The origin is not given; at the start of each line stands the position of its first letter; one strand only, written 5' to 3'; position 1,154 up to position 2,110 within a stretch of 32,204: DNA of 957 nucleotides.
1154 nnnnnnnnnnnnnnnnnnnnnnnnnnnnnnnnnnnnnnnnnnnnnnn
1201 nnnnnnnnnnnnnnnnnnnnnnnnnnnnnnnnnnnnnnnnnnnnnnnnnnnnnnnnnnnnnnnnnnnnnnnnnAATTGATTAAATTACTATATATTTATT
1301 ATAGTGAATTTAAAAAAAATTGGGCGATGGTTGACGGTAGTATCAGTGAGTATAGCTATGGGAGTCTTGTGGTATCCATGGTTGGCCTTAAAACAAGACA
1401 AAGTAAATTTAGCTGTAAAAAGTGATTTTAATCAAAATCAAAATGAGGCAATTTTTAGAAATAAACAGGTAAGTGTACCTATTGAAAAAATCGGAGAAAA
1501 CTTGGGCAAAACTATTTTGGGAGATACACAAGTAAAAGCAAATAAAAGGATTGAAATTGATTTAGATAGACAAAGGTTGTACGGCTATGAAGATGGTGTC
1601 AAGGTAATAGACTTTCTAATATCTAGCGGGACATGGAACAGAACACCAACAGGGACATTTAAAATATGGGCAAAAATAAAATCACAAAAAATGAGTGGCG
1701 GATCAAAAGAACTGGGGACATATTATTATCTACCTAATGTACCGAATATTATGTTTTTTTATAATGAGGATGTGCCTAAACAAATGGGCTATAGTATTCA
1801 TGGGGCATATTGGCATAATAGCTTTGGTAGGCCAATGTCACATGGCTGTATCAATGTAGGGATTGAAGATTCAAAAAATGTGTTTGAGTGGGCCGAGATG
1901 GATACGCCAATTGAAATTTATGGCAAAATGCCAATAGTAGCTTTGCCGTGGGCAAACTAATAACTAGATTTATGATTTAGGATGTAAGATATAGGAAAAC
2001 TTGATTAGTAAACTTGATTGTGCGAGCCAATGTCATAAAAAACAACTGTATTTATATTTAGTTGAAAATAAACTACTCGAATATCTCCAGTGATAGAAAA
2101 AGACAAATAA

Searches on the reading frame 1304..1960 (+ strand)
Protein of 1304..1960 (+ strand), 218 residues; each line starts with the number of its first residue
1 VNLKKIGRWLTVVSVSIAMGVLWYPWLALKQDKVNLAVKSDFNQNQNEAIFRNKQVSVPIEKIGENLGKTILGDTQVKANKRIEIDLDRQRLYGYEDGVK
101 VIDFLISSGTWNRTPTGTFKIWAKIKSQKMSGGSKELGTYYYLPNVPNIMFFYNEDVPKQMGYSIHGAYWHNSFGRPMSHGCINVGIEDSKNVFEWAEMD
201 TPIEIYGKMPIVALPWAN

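Call 40: search_protein_families(library=pfam, proteins=[window:1304-1960:+], max_evalue=0.001)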
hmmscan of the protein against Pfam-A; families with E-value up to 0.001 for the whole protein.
window:1304-1960:+ (218 aa): 1 family
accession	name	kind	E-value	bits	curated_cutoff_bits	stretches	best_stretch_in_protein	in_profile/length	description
PF03734.19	YkuD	-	5.9e-22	79.2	23.4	1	81-205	2-146/146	L,D-transpeptidase catalytic domain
